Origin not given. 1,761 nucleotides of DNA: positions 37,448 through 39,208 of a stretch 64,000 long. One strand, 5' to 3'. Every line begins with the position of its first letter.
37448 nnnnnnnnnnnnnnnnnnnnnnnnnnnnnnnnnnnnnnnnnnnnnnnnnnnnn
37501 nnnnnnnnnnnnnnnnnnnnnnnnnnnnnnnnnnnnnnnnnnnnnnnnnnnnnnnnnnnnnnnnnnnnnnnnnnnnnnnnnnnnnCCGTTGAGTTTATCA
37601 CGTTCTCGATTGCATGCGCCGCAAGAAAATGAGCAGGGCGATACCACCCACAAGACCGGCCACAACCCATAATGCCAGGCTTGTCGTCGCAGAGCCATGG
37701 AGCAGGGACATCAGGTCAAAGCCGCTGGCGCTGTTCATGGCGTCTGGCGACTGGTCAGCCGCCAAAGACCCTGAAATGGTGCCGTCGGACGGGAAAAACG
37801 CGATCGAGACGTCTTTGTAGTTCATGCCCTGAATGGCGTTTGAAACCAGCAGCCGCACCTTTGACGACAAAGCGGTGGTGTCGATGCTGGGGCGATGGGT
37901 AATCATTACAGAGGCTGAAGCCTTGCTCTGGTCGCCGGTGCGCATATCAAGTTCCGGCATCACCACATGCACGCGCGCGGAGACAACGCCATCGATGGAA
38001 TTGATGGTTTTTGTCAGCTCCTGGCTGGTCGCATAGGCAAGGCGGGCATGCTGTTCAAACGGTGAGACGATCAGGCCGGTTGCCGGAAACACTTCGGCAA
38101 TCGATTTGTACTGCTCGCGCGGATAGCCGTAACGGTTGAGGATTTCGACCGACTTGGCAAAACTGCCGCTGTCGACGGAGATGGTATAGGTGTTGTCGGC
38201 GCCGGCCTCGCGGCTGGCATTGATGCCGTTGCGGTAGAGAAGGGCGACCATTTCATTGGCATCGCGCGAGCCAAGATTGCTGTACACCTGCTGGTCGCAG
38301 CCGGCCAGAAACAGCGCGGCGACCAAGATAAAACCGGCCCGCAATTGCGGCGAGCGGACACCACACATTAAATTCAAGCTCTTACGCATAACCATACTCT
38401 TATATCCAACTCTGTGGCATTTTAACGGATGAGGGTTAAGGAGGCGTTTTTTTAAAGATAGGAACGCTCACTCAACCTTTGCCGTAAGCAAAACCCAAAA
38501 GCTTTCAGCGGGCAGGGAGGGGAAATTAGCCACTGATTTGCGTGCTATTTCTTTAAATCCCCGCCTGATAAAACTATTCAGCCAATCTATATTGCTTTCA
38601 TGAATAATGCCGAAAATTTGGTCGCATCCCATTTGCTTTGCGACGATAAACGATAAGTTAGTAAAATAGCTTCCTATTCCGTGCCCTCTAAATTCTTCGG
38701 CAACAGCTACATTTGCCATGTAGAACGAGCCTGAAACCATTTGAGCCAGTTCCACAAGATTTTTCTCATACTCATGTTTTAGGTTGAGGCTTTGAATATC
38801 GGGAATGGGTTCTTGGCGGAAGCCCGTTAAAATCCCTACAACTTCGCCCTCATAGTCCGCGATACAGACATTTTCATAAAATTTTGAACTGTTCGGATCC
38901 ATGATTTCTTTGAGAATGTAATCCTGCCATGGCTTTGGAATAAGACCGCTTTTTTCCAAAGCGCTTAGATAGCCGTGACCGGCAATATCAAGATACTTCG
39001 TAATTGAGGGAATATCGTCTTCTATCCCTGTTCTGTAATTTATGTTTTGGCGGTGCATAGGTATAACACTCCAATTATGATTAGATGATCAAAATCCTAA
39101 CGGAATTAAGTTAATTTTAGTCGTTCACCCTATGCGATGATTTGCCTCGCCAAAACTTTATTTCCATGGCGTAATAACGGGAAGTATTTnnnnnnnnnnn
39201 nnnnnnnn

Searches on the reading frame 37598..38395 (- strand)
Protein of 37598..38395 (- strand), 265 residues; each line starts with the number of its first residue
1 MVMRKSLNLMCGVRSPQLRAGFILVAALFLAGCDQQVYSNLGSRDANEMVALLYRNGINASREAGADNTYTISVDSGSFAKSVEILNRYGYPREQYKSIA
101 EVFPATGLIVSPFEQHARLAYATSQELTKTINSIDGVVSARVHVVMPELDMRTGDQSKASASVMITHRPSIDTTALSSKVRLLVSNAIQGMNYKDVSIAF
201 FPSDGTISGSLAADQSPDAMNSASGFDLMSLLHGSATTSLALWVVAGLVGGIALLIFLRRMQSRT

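Call 5: search_protein_families(library=pfam, proteins=[window:37598-38395:-], max_evalue=0.1)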
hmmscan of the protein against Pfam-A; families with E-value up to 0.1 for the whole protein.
window:37598-38395:- (265 aa): 1 family
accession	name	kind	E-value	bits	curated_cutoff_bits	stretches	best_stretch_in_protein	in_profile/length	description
PF01514.23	YscJ_FliF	-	2.4e-26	93.1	24.4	1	35-198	7-169/179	Secretory protein of YscJ/FliF family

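Call 6: search_protein_families(library=ncbifam, proteins=[window:37598-38395:-], max_evalue=0.1)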
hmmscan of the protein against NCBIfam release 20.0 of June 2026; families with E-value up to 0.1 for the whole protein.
window:37598-38395:- (265 aa): 4 families
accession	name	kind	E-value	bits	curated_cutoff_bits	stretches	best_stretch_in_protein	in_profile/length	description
TIGR02544.1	III_secr_YscJ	equivalog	1.1e-63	214.5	161.95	1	20-203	4-188/193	type III secretion system inner membrane ring lipoprotein SctJ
NF011875.1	PRK15348.1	equivalog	5.5e-35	121.2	260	1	22-217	8-201/249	EscJ/YscJ/HrcJ family type III secretion inner membrane ring protein SsaJ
NF011852.0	PRK15324.1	equivalog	4.1e-22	78.9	261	1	22-200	9-187/252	EscJ/YscJ/HrcJ family type III secretion inner membrane ring protein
TIGR00206.1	fliF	equivalog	2e-14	53.5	129.75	1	37-198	54-212/555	flagellar basal-body MS-ring/collar protein FliF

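Call 19: search_dna_similar(query=window:37598-38395:-, collection=plasmids, mode=protein, max_rows=15)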
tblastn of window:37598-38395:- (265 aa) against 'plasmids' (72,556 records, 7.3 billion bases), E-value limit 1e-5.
Records with a match: 577; places in all: 589; records where one place covers at least 80% of the query: 36.
Best place of each record, by identity: <60% 577.
By first word of the organism name: Ralstonia 134; Shigella 103; Yersinia 93; Rhizobium 50; Sinorhizobium 26; Aeromonas 20; Escherichia 20; Bradyrhizobium 18; Pantoea 14; Burkholderia 10; and 31 more.
By predicted mobility (MOB-suite, as given by PLSDB): mobilizable 267; non-mobilizable 158; conjugative 152.
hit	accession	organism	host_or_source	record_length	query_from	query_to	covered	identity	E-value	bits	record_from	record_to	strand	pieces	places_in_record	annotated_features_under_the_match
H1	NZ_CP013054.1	Sinorhizobium americanum CCGM7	Phaseolus vulgaris,root nodules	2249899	14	264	95%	36.9%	4e-39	151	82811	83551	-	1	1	none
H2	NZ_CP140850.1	Rhizobium johnstonii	Trifolium pratense,whole organism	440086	19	258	91%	37.1%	5e-39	151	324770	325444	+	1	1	sctJ: type III secretion system inner membrane ring lipoprotein SctJ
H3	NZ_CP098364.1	Paracoccus sp. TOH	cell cuture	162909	23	262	91%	37.0%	3e-43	163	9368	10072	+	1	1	sctJ: type III secretion system inner membrane ring lipoprotein SctJ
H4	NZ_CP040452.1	Halomonas sp. PA16-9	-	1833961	18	262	92%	35.7%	8e-44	165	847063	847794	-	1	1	none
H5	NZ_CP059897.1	Ciceribacter thiooxidans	mixed culture,soil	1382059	33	264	88%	37.0%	9e-40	153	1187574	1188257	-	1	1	none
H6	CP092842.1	Bradyrhizobium sp. 62B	Arachis hypogaea L.,cell ...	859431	12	204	73%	43.9%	1e-44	167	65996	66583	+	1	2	sctJ: type III secretion inner membrane ring lipoprotein SctJ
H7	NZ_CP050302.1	Phyllobacterium sp. 628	Oxytropis pumilio,cell culture,root ...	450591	24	260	89%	35.7%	3e-43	163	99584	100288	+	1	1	sctJ: type III secretion system inner membrane ring lipoprotein SctJ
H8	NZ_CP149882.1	Sinorhizobium medicae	Medicago sativa,Cell Culture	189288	20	263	92%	34.5%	5e-38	148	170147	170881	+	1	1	sctJ: type III secretion system inner membrane ring lipoprotein SctJ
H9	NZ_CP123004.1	Sinorhizobium meliloti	Medicago sativa,cell culture,nodules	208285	20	263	92%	34.5%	1e-37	147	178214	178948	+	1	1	sctJ: type III secretion system inner membrane ring lipoprotein SctJ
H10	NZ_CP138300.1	Bradyrhizobium japonicum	Glycine max,cell culture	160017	11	264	96%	33.0%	3e-29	123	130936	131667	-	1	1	sctJ: type III secretion system inner membrane ring lipoprotein SctJ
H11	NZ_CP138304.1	Bradyrhizobium japonicum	Glycine max,cell culture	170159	11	264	96%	33.0%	3e-29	123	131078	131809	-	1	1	sctJ: type III secretion system inner membrane ring lipoprotein SctJ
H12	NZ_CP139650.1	Bradyrhizobium japonicum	Glycine max,cell culture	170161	11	264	96%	33.0%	3e-29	123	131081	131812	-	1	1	sctJ: type III secretion system inner membrane ring lipoprotein SctJ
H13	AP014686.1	Bradyrhizobium diazoefficiens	Glycine max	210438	11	264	96%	33.0%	3e-29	123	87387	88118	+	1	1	Type III secretion apparatus lipoprotein, YscJ/HrcJ family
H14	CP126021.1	Bradyrhizobium japonicum USDA 123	Glycine max,soybean,root nodule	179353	11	264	96%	33.0%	3e-29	123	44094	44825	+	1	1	sctJ: type III secretion inner membrane ring lipoprotein SctJ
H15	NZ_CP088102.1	Bradyrhizobium barranii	cell culture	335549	17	204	71%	44.1%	1e-44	167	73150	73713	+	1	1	sctJ: type III secretion system inner membrane ring lipoprotein SctJ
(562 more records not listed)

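Call 20: get_annotated_region(hit=H3, flank=7000)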
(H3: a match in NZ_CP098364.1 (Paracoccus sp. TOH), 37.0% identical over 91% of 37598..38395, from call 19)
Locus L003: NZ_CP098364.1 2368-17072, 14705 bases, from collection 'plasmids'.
description: Paracoccus sp. TOH plasmid p3, complete sequence
organism: Paracoccus sp. TOH (NCBI taxid 1263728)
taxonomy: Bacteria; Pseudomonadota; Alphaproteobacteria; Rhodobacterales; Paracoccaceae; Paracoccus; Paracoccus sp. TOH
host: -; source: cell cuture; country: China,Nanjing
typing (MOB-suite, as given by PLSDB): non-mobilizable; replicon rep_cluster_560,rep_cluster_969
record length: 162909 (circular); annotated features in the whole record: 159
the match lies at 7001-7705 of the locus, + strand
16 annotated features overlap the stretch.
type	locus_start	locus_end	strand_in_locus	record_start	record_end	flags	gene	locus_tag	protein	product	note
CDS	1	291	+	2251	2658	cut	-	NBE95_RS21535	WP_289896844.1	hypothetical protein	-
CDS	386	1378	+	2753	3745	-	-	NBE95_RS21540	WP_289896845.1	transglycosylase SLT domain-containing protein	-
CDS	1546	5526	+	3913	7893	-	-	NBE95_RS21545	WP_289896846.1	hypothetical protein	-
CDS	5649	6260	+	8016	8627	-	-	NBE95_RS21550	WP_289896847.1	hypothetical protein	-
CDS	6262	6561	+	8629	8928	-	-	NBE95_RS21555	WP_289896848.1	hypothetical protein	-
CDS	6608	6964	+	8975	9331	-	-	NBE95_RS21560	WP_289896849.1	hypothetical protein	-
CDS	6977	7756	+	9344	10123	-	sctJ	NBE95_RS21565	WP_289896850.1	type III secretion system inner membrane ring lipoprotein SctJ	GO:0030254 - protein secretion by the type III secretion system [Evidence IEA]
CDS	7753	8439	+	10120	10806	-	-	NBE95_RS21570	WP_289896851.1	hypothetical protein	-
CDS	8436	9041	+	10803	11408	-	-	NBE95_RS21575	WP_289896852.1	hypothetical protein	-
CDS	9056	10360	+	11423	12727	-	-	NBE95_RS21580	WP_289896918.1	FliI/YscN family ATPase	GO:0046034 - ATP metabolic process [Evidence IEA]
CDS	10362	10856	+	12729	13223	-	-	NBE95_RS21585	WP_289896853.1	hypothetical protein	-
CDS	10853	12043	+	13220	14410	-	-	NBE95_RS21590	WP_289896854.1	FliM/FliN family flagellar motor switch protein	-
CDS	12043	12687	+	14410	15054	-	sctR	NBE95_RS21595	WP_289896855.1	type III secretion system export apparatus subunit SctR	GO:0030254 - protein secretion by the type III secretion system [Evidence IEA]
CDS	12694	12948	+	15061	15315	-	sctS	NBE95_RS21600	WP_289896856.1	type III secretion system export apparatus subunit SctS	GO:0030254 - protein secretion by the type III secretion system [Evidence IEA]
CDS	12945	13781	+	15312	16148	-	-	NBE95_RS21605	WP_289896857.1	flagellar biosynthetic protein FliR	-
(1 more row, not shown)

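Call 21: get_annotated_region(hit=H15, flank=6000)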
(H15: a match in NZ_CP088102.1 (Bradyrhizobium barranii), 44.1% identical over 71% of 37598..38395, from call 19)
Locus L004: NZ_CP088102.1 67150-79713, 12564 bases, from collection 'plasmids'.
description: Bradyrhizobium barranii strain CC829 plasmid pCC829_2, complete sequence
organism: Bradyrhizobium barranii (NCBI taxid 2992140)
taxonomy: Bacteria; Pseudomonadota; Alphaproteobacteria; Hyphomicrobiales; Nitrobacteraceae; Bradyrhizobium; Bradyrhizobium barranii
host: -; source: cell culture; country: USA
typing (MOB-suite, as given by PLSDB): mobilizable; relaxase MOBP
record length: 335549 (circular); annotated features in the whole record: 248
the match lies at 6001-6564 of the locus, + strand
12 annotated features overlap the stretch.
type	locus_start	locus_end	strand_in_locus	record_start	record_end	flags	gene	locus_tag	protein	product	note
CDS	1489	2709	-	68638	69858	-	-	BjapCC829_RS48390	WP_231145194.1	IS110 family transposase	-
CDS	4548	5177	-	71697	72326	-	-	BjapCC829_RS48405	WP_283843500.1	nodulation protein NolW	-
CDS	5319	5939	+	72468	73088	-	-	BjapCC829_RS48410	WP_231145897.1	nodulation protein NolB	-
CDS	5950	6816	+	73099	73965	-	sctJ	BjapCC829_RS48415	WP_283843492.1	type III secretion system inner membrane ring lipoprotein SctJ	GO:0030254 - protein secretion by the type III secretion system [Evidence IEA]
CDS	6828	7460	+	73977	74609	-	-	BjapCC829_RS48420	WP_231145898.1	nodulation protein NolU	-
CDS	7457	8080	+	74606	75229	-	sctL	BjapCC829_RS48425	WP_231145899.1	type III secretion system stator protein SctL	GO:0030254 - protein secretion by the type III secretion system [Evidence IEA]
CDS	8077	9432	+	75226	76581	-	sctN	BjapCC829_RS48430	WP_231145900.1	type III secretion system ATPase SctN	GO:0030254 - protein secretion by the type III secretion system [Evidence IEA]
CDS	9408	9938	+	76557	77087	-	-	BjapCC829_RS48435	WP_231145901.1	hypothetical protein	-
CDS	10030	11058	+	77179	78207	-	sctQ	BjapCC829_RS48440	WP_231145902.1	type III secretion system cytoplasmic ring protein SctQ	GO:0030254 - protein secretion by the type III secretion system [Evidence IEA]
CDS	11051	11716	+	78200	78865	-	sctR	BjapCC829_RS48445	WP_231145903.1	type III secretion system export apparatus subunit SctR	GO:0030254 - protein secretion by the type III secretion system [Evidence IEA]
CDS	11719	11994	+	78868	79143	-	-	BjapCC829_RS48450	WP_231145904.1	flagellar biosynthetic protein FliQ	GO:0009306 - protein secretion [Evidence IEA]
CDS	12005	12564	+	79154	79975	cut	sctT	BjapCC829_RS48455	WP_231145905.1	type III secretion system export apparatus subunit SctT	GO:0030254 - protein secretion by the type III secretion system [Evidence IEA]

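Call 49: find_related_loci(query=window:37598-38395:-, collection=genome_contigs, flank=10000)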
Query window:37598-38395:- (265 aa) in genome_contigs; peptide patterns used: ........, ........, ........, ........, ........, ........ (x = any residue, [..] = any of these).
81 stretches matched a pattern; 11 encode a relative of the query (tblastn E <= 1e-3); 11 distinct loci.
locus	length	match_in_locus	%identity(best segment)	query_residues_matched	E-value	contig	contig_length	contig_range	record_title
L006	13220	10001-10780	67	14-265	7e-113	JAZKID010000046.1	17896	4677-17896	MAG: Pseudomonadota bacterium isolate ADI_DC_SW_02_SPN_11032020-bin006 DCSW02SPN_B006_0_000000000046, whole genome shotg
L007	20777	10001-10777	62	1-265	2e-108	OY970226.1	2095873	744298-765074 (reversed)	MAG: uncultured Alphaproteobacteria bacterium isolate MFD09212.bin.1.28 genome assembly, chromosome: 1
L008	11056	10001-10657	50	19-224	6e-62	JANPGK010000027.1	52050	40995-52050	MAG: Hyphomicrobiales bacterium isolate VAR_69_metabat_354 VAR_69_k141_455639, whole genome shotgun sequence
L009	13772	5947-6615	38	32-260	2e-44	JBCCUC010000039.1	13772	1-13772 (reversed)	MAG: Pseudomonadota bacterium isolate P01_D01_bin.95 k141_497651_length_13772_cov_15.0000, whole genome shotgun sequence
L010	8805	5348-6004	39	4-225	5e-44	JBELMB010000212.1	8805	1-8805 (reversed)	MAG: Sagittula sp. isolate REMEI172_ass_metaspades_bin.10 NODE_6329_length_8805_cov_7.424114, whole genome shotgun seque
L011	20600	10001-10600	40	32-231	3e-44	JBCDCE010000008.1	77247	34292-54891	MAG: Pseudomonadota bacterium isolate P01_G01_bin.1 k141_71103_length_77247_cov_13.9988, whole genome shotgun sequence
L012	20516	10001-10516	44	26-197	2e-43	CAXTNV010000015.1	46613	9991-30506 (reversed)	MAG TPA_asm: uncultured Acetobacteraceae bacterium isolate public_SRR14722229_metawrap_bin.2 genome assembly, contig: pu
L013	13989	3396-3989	40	31-228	2e-42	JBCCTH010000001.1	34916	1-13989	MAG: Pseudomonadota bacterium isolate P01_D01_bin.76 k141_323595_length_34916_cov_16.0650, whole genome shotgun sequence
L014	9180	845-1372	45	32-204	2e-50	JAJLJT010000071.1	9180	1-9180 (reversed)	MAG: Alphaproteobacteria bacterium isolate C-106 k141_450479, whole genome shotgun sequence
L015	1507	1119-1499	46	21-147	9e-36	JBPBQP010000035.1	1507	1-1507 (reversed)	MAG: Janthinobacterium lividum isolate 3300037289_metabat.19 3300037289_metabat.19_Ga0393334_0044333, whole genome shotg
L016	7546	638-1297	33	33-248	3e-30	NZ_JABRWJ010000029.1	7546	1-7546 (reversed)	Pseudaquabacterium terrae strain S2 contig29, whole genome shotgun sequence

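Call 78: search_dna_similar(query=L004:5319-5936:+, collection=plasmids, mode=protein, rows=spread, max_rows=14, max_evalue=0.001)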
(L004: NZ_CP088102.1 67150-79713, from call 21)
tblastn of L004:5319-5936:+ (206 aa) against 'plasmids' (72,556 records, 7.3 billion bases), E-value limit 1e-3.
Records with a match: 27; places in all: 27; records where one place covers at least 80% of the query: 19.
Best place of each record, by identity: >=99% 1; <60% 26.
By first word of the organism name: Bradyrhizobium 9; Sinorhizobium 8; Mesorhizobium 7; Rhizobium 1; Microvirga 1; Bosea 1.
By predicted mobility (MOB-suite, as given by PLSDB): conjugative 11; mobilizable 9; non-mobilizable 7.
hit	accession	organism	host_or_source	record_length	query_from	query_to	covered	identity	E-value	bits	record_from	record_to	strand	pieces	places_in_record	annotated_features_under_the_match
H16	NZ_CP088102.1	Bradyrhizobium barranii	cell culture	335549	1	206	100%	100.0%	8e-121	383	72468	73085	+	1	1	nodulation protein NolB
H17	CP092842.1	Bradyrhizobium sp. 62B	Arachis hypogaea L.,cell ...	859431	8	206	97%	42.5%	4e-27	114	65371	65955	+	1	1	nodulation protein NolB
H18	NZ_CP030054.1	Bradyrhizobium guangzhouense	Arachis hypogaea,Microbe,nodule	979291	35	206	83%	47.7%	2e-30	124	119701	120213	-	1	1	nodulation protein NolB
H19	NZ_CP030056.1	Bradyrhizobium sp. CCBAU 53340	Arachis hypogaea,Microbe,nodule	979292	35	206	83%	47.7%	2e-30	124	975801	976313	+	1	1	nodulation protein NolB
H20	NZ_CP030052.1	Bradyrhizobium guangdongense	peanut,cell culture,roots of peanut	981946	35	206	83%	47.7%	2e-30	124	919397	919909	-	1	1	nodulation protein NolB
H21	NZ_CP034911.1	Sinorhizobium alkalisoli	single cell,root nodule of Sesbania ...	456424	8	206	97%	38.0%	1e-18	90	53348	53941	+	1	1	nodulation protein NolB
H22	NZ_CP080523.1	Mesorhizobium sp. AR10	Astragalus sp.,Cell culture,root nodule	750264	36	206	83%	39.7%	1e-15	82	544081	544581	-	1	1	nodulation protein NolB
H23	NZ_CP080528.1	Mesorhizobium sp. AR07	Oxytropis sp.,Cell culture,root nodule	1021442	36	206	83%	39.1%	3e-16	83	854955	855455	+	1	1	record has no annotation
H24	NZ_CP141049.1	Microvirga lotononidis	-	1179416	8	206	97%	33.2%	4e-15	80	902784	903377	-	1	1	none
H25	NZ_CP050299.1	Mesorhizobium huakuii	Oxytropis kamtschatica,cell ...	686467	36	203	82%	36.3%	4e-15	80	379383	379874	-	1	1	nodulation protein NolB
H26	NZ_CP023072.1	Sinorhizobium fredii CCBAU 83666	G.max,nodule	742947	64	206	69%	41.5%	3e-14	78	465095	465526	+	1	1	nolB: nodulation protein NolB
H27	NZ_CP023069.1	Sinorhizobium sojae CCBAU 05684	G.max,nodule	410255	64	206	69%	41.5%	5e-14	77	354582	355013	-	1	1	nolB: nodulation protein NolB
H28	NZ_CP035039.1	Sinorhizobium fredii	single cell,soil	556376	64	206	69%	41.5%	5e-14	77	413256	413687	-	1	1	nolB: nodulation protein NolB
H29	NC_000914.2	Sinorhizobium fredii NGR234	-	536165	64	206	69%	41.5%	2e-13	75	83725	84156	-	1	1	nolB: nodulation protein NolB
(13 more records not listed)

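Call 79: get_annotated_region(hit=H29, flank=300)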
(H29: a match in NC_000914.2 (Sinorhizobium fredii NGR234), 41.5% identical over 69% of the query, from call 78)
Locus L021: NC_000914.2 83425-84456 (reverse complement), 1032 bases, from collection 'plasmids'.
description: Sinorhizobium fredii NGR234 plasmid pNGR234a, complete sequence
organism: Sinorhizobium fredii NGR234 (NCBI taxid 394)
taxonomy: Bacteria; Pseudomonadota; Alphaproteobacteria; Hyphomicrobiales; Rhizobiaceae; Sinorhizobium; Sinorhizobium fredii; Sinorhizobium fredii NGR234
host: -; source: -; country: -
typing (MOB-suite, as given by PLSDB): conjugative; replicon rep_cluster_473; relaxase MOBQ; mating-pair formation MPF_T
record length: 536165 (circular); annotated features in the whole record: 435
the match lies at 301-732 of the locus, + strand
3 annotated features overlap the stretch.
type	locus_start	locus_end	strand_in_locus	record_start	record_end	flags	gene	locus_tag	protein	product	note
CDS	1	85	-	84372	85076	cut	nolW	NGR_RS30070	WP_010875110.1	nodulation protein NolW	-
CDS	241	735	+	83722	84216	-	nolB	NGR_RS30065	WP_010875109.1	nodulation protein NolB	-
CDS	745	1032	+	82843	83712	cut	nolT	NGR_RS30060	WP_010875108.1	nodulation protein NolT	-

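Call 80: get_annotated_region(hit=H22, flank=300)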
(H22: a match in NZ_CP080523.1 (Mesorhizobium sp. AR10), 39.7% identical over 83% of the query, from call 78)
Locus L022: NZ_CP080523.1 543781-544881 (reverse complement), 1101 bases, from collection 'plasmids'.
description: Mesorhizobium sp. AR10 plasmid pMspAR10a, complete sequence
organism: Mesorhizobium sp. AR10 (NCBI taxid 2865839)
taxonomy: Bacteria; Pseudomonadota; Alphaproteobacteria; Hyphomicrobiales; Phyllobacteriaceae; Mesorhizobium; Mesorhizobium sp. AR10
host: -; source: Astragalus sp.,Cell culture,root nodule; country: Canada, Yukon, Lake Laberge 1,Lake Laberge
typing (MOB-suite, as given by PLSDB): non-mobilizable
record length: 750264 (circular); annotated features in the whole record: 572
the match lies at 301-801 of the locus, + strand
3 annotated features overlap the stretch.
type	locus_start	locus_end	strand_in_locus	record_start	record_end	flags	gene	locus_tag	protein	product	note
CDS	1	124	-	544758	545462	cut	-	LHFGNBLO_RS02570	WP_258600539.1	secretin N-terminal domain-containing protein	-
CDS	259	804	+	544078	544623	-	-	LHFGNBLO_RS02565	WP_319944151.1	nodulation protein NolB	-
CDS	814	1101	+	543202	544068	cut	sctJ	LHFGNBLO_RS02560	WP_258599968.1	type III secretion system inner membrane ring lipoprotein SctJ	GO:0030254 - protein secretion by the type III secretion system [Evidence IEA]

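Call 81: get_annotated_region(hit=H17, flank=300)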
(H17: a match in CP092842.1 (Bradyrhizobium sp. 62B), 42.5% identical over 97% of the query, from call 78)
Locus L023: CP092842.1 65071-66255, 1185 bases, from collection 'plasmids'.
description: Bradyrhizobium sp. 62B plasmid p1, complete sequence
organism: Bradyrhizobium sp. 62B (NCBI taxid 2898442)
taxonomy: Bacteria; Pseudomonadota; Alphaproteobacteria; Hyphomicrobiales; Nitrobacteraceae; Bradyrhizobium; Bradyrhizobium sp. 62B
host: -; source: Arachis hypogaea L.,cell culture,radical nodules from peanut plants; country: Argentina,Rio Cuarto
typing (MOB-suite, as given by PLSDB): mobilizable; relaxase MOBP
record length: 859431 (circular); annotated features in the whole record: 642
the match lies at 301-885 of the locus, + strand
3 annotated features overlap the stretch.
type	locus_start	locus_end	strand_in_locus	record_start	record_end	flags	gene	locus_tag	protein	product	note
CDS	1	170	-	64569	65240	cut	-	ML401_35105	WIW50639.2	nodulation protein NolW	-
CDS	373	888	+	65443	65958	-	-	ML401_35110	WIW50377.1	nodulation protein NolB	-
CDS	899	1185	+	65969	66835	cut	sctJ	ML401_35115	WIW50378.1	type III secretion inner membrane ring lipoprotein SctJ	-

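Call 82: get_annotated_region(hit=H21, flank=300)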
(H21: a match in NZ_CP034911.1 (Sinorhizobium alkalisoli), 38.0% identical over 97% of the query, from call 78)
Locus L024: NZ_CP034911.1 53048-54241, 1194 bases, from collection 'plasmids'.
description: Sinorhizobium alkalisoli strain YIC4027 plasmid unnamed, complete sequence
organism: Sinorhizobium alkalisoli (NCBI taxid 1752398)
taxonomy: Bacteria; Pseudomonadota; Alphaproteobacteria; Hyphomicrobiales; Rhizobiaceae; Sinorhizobium; Sinorhizobium alkalisoli
host: -; source: single cell,root nodule of Sesbania cannabina; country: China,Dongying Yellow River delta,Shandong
typing (MOB-suite, as given by PLSDB): non-mobilizable; replicon rep_cluster_471; mating-pair formation MPF_T
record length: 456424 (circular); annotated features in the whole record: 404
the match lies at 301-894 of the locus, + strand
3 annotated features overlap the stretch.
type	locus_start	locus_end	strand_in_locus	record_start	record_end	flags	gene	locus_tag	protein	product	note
CDS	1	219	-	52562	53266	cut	-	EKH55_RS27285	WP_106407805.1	nodulation protein NolW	-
CDS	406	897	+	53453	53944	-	-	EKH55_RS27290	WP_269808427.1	nodulation protein NolB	-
CDS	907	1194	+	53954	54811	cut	sctJ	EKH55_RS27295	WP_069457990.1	type III secretion system inner membrane ring lipoprotein SctJ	GO:0030254 - protein secretion by the type III secretion system [Evidence IEA]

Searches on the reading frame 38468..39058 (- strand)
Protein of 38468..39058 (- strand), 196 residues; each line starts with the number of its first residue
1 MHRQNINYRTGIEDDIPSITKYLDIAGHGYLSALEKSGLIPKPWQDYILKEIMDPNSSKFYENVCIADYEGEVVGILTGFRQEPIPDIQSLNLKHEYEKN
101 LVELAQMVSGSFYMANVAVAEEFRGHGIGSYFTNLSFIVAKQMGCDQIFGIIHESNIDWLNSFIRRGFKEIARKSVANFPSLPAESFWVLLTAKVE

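Call 5: search_protein_families(library=pfam, proteins=[window:38468-39058:-], max_evalue=0.1)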
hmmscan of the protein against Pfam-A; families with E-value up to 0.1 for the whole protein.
window:38468-39058:- (196 aa): 3 families
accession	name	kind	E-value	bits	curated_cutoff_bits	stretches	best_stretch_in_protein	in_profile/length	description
PF00583.31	Acetyltransf_1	-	3.9e-06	27.6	20.7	1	43-157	15-105/116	Acetyltransferase (GNAT) family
PF13508.13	Acetyltransf_7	-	0.00011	23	27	1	63-169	4-83/84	Acetyltransferase (GNAT) domain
PF13673.13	Acetyltransf_10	-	0.061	13.7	23.6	0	91-174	32-113/128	Acetyltransferase (GNAT) domain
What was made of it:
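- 38468..39058 (-): GNAT acetyltransferase gene, present only in this genome between the ~395-aa gene and sctJ. Pfam PF00583 (call 5).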

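Call 6: search_protein_families(library=ncbifam, proteins=[window:38468-39058:-], max_evalue=0.1)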
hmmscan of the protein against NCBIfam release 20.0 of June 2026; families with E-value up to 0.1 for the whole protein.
window:38468-39058:- (196 aa): 10 families
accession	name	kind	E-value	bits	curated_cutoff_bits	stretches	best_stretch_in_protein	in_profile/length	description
TIGR01575.1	rimI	equivalog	0.00063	19.9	86.4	1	106-174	50-118/132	ribosomal protein S18-alanine N-acetyltransferase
NF005921.0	PRK07922.1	equivalog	0.0012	18.5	180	1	116-177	76-132/170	amino-acid N-acetyltransferase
NF000360.1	sat4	exception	0.0033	17.5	380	1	108-149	93-134/180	streptothricin N-acetyltransferase Sat4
NF005840.0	PRK07757.1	equivalog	0.0098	15.8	154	0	117-176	72-126/153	N-acetyltransferase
TIGR04045.1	MSMEG_0567_GNAT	equivalog_domain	0.011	15.3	68.45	1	108-169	69-131/153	MSMEG_0567/Sll0786 family nitrogen starvation N-acetyltransferase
NF040501.1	resist_ArsN2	equivalog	0.059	13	125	1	116-177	53-110/133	arsenic resistance N-acetyltransferase ArsN2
NF000115.2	AAC_6p_Iad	exception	0.062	13.4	275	1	102-173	66-136/144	aminoglycoside N-acetyltransferase AAC(6')-Iad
NF041716.1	HxA_phane_GNAT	equivalog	0.075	12.9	250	0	108-176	79-148/152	cyclophane-containing RiPP N-acetyltransferase HaaN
NF003641.0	PRK05279.1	equivalog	0.09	11.6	344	0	114-173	362-417/441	amino-acid N-acetyltransferase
NF040503.1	resist_ArsN1a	equivalog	0.099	12.4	170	0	117-171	82-136/159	arsinothricin resistance N-acetyltransferase ArsN1 family A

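Call 69: search_protein_families(library=padloc, proteins=[window:38468-39058:-], max_evalue=0.01)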
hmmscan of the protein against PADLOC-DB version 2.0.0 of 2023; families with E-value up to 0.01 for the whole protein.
window:38468-39058:- (196 aa): 0 families
